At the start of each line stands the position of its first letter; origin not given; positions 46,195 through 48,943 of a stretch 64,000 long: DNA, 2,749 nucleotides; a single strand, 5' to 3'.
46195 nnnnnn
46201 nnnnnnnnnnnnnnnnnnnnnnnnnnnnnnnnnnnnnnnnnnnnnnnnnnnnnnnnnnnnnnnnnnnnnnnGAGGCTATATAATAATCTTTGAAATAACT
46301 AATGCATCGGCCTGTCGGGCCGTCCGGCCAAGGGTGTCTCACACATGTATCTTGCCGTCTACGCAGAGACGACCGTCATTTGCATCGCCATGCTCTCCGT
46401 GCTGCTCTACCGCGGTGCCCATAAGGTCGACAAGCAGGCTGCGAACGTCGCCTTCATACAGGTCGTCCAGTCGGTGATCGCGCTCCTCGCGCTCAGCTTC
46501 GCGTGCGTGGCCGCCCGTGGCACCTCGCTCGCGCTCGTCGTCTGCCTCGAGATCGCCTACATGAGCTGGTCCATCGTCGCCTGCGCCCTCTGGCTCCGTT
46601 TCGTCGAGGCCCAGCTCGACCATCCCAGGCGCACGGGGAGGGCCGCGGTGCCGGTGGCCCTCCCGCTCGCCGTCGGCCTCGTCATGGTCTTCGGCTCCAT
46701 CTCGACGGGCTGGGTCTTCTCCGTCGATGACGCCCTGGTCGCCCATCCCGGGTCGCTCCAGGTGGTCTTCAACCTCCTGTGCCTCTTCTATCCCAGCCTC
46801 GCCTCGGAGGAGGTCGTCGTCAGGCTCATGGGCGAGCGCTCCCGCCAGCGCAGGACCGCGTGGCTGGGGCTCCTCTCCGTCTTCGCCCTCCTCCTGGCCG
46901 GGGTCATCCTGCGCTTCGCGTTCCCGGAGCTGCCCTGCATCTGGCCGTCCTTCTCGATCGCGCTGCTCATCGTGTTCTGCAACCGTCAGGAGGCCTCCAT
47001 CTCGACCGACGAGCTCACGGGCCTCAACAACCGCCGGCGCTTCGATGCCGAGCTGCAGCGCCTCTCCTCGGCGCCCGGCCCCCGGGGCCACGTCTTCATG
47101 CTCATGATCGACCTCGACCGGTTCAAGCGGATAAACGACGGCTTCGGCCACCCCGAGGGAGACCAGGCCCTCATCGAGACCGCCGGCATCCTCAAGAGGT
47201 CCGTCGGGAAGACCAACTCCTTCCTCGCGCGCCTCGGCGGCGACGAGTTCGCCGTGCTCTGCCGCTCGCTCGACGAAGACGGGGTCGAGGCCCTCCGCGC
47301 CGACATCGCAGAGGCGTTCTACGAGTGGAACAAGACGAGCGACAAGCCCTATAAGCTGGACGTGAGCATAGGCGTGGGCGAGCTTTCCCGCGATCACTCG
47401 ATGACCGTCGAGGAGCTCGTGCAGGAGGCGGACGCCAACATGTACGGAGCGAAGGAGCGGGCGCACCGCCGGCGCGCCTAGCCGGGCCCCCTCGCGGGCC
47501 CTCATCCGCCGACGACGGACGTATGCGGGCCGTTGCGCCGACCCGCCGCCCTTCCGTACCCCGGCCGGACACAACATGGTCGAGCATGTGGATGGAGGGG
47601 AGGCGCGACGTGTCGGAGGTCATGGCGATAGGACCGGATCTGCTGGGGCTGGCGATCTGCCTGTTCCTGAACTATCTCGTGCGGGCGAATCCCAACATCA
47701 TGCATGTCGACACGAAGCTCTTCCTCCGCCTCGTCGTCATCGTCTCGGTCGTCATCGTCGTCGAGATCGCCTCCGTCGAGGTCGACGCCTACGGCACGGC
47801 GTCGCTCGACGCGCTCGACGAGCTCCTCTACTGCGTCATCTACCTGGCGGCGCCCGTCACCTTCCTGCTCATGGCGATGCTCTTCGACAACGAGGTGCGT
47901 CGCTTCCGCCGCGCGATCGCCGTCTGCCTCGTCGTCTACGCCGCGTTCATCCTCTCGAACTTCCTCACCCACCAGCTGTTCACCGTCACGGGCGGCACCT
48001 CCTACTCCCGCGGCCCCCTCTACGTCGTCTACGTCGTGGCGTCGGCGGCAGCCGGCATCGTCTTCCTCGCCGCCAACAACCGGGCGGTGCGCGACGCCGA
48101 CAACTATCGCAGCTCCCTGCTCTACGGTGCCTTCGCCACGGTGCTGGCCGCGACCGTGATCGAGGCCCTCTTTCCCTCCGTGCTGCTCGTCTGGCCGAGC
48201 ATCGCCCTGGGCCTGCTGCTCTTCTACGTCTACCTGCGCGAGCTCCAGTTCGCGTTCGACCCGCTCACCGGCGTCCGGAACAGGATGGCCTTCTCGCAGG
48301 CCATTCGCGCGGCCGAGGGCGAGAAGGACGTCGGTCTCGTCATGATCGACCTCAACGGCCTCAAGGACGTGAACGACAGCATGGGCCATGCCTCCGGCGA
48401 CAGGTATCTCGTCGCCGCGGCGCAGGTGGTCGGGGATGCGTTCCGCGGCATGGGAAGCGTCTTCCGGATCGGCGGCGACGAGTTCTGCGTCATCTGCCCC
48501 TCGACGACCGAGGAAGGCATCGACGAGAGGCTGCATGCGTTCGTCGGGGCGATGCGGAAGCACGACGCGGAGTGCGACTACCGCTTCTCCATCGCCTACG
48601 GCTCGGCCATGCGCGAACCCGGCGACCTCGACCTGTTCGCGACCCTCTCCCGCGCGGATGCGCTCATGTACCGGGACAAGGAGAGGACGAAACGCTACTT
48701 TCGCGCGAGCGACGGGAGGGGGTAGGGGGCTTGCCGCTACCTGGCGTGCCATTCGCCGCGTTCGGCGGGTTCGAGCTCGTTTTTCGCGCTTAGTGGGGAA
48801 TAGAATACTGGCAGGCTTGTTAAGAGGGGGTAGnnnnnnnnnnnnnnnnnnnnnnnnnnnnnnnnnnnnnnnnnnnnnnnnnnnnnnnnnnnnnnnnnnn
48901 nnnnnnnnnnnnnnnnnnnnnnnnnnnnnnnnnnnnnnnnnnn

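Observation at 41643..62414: Twenty-one-kb block: four Hpt-less hybrid kinases, one free Hpt, and four c-di-GMP turnover proteins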

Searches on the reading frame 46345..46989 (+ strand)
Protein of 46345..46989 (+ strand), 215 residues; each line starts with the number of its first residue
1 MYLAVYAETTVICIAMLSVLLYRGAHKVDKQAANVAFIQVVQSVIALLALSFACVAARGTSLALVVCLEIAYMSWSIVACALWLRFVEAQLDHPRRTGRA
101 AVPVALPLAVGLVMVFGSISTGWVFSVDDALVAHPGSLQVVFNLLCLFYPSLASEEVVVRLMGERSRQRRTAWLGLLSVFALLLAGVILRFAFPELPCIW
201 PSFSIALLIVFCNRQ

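Call 54: search_protein_families(library=pfam, proteins=[window:46345-46989:+], max_evalue=1)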
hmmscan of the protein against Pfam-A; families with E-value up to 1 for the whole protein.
window:46345-46989:+ (215 aa): 1 family
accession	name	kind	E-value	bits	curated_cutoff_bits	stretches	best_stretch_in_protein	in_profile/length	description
PF19658.4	DUF6161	-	0.78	9.6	27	0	25-82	88-145/216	Family of unknown function (DUF6161)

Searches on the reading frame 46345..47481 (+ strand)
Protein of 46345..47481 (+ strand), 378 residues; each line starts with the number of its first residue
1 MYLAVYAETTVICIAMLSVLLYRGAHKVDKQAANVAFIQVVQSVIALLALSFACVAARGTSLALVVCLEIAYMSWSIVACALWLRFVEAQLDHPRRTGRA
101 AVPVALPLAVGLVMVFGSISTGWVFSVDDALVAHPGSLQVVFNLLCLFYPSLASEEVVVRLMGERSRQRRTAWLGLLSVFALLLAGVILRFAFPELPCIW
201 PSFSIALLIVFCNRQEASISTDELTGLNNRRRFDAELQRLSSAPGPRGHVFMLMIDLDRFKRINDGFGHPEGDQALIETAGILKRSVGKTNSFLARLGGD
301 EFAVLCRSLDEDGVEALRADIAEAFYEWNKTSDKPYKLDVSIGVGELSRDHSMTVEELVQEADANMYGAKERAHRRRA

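Call 3: search_protein_families(library=pfam, proteins=[window:46345-47481:+], max_evalue=0.01)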
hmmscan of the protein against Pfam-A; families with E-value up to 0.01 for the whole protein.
window:46345-47481:+ (378 aa): 1 family
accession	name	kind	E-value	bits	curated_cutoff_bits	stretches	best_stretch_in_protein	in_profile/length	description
PF00990.26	GGDEF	-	2.6e-35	122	23.8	1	221-373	3-158/161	Diguanylate cyclase, GGDEF domain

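Call 55: search_protein_families(library=ncbifam, proteins=[window:46345-47478:+], max_evalue=0.001)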
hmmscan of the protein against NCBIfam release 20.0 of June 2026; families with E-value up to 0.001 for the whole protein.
window:46345-47478:+ (378 aa): 20 families
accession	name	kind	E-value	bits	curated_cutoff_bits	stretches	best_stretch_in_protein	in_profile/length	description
NF007423.1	PRK09966.1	equivalog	3.1e-36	125.1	325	1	220-370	240-390/390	diguanylate cyclase DgcN/YfiN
TIGR00254.1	GGDEF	domain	1.3e-31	109.5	37.4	1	220-374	6-161/168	diguanylate cyclase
NF007135.0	PRK09581.1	equivalog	4.7e-28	98.2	474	1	221-374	294-449/457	PleD family two-component system response regulator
NF038266.1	diguan_SiaD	equivalog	7.9e-27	94.2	290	1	219-373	94-248/252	biofilm regulation diguanylate cyclase SiaD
NF007380.0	PRK09894.1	equivalog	7.3e-26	91.2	256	1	216-372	126-279/296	diguanylate cyclase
NF007298.0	PRK09776.1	equivalog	1.2e-24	86.4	1135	1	218-372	683-837/1111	diguanylate cyclase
NF051473.1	DigCycDgcsShew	equivalog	1.1e-23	84.1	400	1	221-373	137-284/291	diguanylate cyclase DgcS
NF045675.1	PhdiestaseDibA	equivalog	2.7e-22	78.9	980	1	220-373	204-357/623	phosphodiesterase DibA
NF007474.0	PRK10060.1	equivalog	6e-22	77.6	782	1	217-375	235-390/663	cyclic di-GMP phosphodiesterase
NF047872.1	GGDEF_GdpS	equivalog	1.9e-20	73.4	400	1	207-373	175-343/355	GGDEF domain-containing protein GdpS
NF040885.1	diguan_DgcJ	equivalog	2.1e-20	73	500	1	221-375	343-491/493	diguanylate cyclase DgcJ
NF053781.1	cdiGMPphdstlr2612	equivalog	3.2e-20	71.4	1600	1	220-376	841-998/1268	Tlr1612 family c-di-GMP phosphodiesterase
NF007599.0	PRK10245.1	equivalog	5.5e-18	64.6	402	1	199-376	189-366/371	diguanylate cyclase AdrA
NF047654.1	DiguCycDgcRLepto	equivalog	2.2e-17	62.9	500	1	216-374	130-290/295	diguanylate cyclase DgcR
NF008467.0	PRK11359.1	equivalog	2.3e-17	62.3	857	1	217-368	374-519/800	oxygen-sensing cyclic-di-GMP phosphodiesterase DosP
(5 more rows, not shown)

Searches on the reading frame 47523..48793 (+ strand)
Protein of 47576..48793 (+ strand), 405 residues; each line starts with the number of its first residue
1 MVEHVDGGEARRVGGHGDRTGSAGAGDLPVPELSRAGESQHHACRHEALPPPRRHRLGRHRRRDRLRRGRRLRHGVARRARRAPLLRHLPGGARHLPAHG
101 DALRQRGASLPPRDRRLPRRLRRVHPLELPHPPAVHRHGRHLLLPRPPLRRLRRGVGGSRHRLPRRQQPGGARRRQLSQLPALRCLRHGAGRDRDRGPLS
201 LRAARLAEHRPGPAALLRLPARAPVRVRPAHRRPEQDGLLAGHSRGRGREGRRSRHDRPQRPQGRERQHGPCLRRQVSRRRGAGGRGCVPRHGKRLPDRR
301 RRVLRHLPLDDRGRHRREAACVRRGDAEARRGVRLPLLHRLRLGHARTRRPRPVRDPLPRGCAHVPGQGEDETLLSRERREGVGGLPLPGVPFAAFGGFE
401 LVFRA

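Call 3: search_protein_families(library=pfam, proteins=[window:47576-48793:+, window:47523-48725:+], max_evalue=0.01)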
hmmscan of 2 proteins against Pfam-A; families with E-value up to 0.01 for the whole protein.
window:47576-48793:+ (405 aa): 0 families

window:47523-48725:+ (400 aa): 1 family
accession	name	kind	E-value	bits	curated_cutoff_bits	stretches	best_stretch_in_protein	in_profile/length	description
PF00990.26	GGDEF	-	5.6e-25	88.4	23.8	1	244-389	2-158/161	Diguanylate cyclase, GGDEF domain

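Call 55: search_protein_families(library=ncbifam, proteins=[window:47523-48722:+], max_evalue=0.001)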
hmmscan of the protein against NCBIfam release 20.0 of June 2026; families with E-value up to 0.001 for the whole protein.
window:47523-48722:+ (400 aa): 20 families
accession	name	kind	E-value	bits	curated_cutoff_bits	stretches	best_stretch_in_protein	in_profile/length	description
NF007423.1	PRK09966.1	equivalog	1.5e-24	86.6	325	1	245-386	241-390/390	diguanylate cyclase DgcN/YfiN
TIGR00254.1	GGDEF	domain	2.1e-24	86.1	37.4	1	244-391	6-162/168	diguanylate cyclase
NF038266.1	diguan_SiaD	equivalog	5e-22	78.5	290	1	245-388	96-247/252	biofilm regulation diguanylate cyclase SiaD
NF007380.0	PRK09894.1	equivalog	1.1e-20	74.2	256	1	237-387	123-278/296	diguanylate cyclase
NF051473.1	DigCycDgcsShew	equivalog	4.5e-20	72.2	400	1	242-394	134-289/291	diguanylate cyclase DgcS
NF040885.1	diguan_DgcJ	equivalog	3.1e-19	69.1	500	1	246-390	344-490/493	diguanylate cyclase DgcJ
NF007135.0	PRK09581.1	equivalog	1e-17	64.1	474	1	245-390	294-449/457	PleD family two-component system response regulator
NF011955.1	PRK15426.1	equivalog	2.2e-17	62.4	408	1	202-390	353-555/564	cellulose biosynthesis regulator diguanylate cyclase DgcQ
NF007474.0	PRK10060.1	equivalog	1.9e-16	59.5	782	1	245-394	239-393/663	cyclic di-GMP phosphodiesterase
NF045675.1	PhdiestaseDibA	equivalog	2e-13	49.6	980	1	244-329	204-294/623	phosphodiesterase DibA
NF007298.0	PRK09776.1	equivalog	1e-12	46.8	1135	1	244-327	685-773/1111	diguanylate cyclase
NF052458.1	PhdiestGepA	equivalog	1.9e-12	46.2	1200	1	241-331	423-512/840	phosphodiesterase GepA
NF053781.1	cdiGMPphdstlr2612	equivalog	2.9e-11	41.8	1600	1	244-330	841-933/1268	Tlr1612 family c-di-GMP phosphodiesterase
NF041606.1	dguan_cyc_DgcA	equivalog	8.1e-11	41.4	370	1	267-389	207-332/340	diguanylate cyclase DgcA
NF047872.1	GGDEF_GdpS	equivalog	1.2e-10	41.1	400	1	246-327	190-276/355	GGDEF domain-containing protein GdpS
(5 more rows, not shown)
